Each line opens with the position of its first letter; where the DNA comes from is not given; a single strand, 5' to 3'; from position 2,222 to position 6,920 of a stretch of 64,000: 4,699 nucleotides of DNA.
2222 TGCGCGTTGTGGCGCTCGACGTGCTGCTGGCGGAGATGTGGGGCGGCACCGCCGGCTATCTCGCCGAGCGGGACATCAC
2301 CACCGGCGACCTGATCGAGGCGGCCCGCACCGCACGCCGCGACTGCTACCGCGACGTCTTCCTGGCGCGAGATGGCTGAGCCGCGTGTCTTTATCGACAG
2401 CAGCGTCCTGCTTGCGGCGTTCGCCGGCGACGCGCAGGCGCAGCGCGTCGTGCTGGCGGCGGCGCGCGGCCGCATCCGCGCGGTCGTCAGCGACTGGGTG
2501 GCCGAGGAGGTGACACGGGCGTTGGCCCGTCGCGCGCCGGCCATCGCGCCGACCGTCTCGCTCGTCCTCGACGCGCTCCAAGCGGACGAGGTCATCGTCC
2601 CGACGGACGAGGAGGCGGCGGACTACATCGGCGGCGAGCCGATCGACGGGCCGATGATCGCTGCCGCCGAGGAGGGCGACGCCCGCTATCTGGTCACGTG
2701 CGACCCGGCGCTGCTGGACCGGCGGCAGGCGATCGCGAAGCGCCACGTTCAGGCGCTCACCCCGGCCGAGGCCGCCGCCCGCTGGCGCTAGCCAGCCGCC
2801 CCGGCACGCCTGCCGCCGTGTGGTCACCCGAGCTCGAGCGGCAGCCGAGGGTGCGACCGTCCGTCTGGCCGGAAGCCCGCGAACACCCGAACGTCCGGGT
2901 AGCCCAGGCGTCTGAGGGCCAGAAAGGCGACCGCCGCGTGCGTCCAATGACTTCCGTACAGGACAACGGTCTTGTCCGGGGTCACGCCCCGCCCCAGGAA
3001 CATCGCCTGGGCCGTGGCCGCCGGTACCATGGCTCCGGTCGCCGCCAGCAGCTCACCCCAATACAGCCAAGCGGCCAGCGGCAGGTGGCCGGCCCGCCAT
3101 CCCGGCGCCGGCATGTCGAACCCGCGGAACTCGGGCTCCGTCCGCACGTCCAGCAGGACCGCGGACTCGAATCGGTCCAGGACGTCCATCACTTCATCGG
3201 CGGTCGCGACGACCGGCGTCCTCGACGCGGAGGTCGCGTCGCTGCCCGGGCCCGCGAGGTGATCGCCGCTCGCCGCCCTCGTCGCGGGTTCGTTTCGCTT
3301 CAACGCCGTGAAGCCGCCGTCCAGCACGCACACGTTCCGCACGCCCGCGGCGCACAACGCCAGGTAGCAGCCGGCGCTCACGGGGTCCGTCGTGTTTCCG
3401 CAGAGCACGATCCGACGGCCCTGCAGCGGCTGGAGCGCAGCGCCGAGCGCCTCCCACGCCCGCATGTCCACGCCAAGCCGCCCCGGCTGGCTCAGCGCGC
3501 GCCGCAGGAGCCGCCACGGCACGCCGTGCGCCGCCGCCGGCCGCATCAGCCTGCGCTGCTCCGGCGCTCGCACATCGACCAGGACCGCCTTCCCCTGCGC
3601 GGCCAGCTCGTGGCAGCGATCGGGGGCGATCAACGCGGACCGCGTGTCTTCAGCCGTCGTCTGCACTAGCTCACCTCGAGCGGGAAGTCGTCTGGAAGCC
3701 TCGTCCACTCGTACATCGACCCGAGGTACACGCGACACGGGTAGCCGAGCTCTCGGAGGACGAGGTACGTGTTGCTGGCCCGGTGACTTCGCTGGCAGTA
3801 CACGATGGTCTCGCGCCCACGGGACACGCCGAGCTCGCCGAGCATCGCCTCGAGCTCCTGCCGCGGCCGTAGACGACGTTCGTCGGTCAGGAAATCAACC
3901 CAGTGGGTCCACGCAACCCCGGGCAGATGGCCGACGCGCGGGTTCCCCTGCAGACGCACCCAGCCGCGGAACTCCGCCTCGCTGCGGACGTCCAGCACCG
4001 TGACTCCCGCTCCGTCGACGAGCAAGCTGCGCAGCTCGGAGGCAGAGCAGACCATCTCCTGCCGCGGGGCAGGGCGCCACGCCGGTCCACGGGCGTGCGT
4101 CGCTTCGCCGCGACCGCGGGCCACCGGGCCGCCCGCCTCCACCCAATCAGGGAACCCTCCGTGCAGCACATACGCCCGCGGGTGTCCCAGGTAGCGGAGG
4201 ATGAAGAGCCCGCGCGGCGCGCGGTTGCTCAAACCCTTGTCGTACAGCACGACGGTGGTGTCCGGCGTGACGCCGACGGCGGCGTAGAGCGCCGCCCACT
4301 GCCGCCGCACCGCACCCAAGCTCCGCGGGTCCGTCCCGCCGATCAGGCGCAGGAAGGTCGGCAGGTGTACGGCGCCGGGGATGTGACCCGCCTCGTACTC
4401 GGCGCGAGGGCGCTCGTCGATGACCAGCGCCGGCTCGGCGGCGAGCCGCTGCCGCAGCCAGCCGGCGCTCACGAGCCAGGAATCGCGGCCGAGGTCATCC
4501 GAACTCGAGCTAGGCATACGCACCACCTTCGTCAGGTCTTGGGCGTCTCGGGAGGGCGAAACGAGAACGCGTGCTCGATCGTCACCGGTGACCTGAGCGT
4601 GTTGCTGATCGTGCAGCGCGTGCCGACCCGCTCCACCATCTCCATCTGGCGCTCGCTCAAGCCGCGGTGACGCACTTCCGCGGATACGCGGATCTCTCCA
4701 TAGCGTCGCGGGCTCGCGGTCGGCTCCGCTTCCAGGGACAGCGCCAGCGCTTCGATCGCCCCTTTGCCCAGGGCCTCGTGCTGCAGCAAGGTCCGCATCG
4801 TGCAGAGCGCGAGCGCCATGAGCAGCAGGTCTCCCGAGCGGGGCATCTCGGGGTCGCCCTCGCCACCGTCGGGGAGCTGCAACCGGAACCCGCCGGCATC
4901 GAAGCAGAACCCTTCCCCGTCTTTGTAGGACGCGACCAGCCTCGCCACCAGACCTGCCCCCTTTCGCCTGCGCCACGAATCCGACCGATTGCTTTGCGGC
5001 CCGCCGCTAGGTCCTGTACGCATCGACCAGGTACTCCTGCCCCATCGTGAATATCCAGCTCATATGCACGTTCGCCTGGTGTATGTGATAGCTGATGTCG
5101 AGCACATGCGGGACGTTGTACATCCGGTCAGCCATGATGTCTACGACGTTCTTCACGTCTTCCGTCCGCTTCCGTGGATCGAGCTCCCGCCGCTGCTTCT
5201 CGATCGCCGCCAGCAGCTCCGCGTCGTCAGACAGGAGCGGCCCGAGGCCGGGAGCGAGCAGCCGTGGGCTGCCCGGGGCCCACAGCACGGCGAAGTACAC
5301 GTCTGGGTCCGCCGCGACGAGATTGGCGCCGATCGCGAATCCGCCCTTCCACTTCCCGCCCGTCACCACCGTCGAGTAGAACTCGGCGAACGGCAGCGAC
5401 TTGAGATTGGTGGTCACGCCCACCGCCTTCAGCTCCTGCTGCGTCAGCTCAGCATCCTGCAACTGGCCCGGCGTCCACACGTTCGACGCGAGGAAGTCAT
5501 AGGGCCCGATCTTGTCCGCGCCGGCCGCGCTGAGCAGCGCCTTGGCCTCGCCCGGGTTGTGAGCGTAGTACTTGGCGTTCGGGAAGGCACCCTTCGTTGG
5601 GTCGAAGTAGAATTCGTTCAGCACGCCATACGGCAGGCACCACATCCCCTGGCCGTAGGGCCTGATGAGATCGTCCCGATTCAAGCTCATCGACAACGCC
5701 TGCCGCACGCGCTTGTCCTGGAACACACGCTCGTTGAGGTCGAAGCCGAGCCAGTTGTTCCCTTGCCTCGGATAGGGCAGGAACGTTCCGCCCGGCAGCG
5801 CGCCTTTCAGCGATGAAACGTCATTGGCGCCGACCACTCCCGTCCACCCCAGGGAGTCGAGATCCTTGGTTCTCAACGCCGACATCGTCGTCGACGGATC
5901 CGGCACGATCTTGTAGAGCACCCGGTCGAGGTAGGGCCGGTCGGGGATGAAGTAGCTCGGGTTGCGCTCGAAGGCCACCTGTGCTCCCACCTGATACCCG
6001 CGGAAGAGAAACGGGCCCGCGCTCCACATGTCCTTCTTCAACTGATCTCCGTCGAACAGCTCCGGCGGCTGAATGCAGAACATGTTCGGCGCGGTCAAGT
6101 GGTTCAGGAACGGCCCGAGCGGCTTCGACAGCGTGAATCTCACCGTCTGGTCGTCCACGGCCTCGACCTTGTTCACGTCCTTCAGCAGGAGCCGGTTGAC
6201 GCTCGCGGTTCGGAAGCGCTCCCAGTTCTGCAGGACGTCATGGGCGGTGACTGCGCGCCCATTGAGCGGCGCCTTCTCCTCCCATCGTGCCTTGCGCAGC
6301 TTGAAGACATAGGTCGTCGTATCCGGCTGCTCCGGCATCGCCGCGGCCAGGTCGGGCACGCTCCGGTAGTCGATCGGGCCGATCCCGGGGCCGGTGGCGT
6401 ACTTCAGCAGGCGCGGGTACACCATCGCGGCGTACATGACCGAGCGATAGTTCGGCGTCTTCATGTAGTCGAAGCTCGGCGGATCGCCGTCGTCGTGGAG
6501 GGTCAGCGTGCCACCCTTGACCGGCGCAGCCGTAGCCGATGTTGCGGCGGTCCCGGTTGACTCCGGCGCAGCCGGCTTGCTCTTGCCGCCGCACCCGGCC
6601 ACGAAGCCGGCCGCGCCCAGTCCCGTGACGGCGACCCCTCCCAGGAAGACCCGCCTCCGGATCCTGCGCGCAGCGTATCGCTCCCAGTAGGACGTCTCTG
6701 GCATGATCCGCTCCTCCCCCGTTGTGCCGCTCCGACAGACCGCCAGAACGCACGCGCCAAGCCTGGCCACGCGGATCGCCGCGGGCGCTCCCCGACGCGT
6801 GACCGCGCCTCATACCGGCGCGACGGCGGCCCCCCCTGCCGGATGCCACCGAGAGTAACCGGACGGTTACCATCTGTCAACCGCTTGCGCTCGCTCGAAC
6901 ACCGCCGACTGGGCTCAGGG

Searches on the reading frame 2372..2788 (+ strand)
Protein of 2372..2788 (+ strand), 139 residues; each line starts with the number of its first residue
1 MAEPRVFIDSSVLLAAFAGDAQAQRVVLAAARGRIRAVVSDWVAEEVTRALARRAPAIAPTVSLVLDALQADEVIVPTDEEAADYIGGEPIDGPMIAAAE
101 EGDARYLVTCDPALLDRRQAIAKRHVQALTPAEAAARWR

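Call 36: search_protein_families(library=pfam, proteins=[window:2372-2788:+], max_evalue=0.00001)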
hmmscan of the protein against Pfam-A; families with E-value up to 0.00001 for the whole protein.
window:2372-2788:+ (139 aa): 2 families
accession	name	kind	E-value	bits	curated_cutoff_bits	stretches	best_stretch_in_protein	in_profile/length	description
PF13470.12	PIN_3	-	4.1e-08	34.5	27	1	5-111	1-113/115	PIN domain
PF01850.27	PIN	-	6.3e-07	30.5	23.6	1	6-114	1-114/120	PIN domain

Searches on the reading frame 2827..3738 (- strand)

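Call 36: search_protein_families(library=pfam, proteins=[window:2827-3738:-], max_evalue=0.00001)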
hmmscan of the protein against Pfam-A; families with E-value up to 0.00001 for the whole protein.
window:2827-3738:- (304 aa): 1 family
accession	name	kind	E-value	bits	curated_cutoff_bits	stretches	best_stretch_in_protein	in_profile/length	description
PF00581.25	Rhodanese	-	7.5e-17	62.1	22.2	1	180-288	2-94/102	Rhodanese-like domain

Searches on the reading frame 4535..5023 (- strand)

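Call 36: search_protein_families(library=pfam, proteins=[window:4535-5023:-], max_evalue=0.00001)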
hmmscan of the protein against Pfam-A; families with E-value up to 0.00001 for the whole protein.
window:4535-5023:- (163 aa): 1 family
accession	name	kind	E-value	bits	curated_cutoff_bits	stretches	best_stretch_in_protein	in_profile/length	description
PF02566.24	OsmC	-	3.7e-11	43.8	27.5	1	57-151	2-99/100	OsmC-like protein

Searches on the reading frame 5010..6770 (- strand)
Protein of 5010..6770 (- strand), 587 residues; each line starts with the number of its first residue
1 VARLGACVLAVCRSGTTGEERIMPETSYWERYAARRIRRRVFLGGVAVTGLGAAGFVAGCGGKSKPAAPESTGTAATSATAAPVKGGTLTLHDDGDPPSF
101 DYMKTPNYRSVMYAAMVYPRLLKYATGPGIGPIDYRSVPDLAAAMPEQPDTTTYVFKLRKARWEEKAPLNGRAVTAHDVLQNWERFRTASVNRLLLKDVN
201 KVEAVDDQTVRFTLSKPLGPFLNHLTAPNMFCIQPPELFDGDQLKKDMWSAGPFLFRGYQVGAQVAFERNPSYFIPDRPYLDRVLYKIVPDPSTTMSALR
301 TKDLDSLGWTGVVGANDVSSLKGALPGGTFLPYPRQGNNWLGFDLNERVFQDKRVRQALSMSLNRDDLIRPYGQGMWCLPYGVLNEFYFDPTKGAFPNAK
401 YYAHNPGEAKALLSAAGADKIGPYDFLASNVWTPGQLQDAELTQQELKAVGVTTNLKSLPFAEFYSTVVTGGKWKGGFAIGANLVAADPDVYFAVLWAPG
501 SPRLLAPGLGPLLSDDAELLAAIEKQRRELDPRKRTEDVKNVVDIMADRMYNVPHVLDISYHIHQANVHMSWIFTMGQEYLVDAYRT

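Call 36: search_protein_families(library=pfam, proteins=[window:5010-6770:-], max_evalue=0.00001)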
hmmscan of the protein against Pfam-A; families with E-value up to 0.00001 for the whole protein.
window:5010-6770:- (587 aa): 1 family
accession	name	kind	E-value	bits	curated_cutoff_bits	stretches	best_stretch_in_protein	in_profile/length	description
PF00496.27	SBP_bac_5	-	6.3e-57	193.8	32.4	1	138-496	3-360/368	Bacterial extracellular solute-binding proteins, family 5 Middle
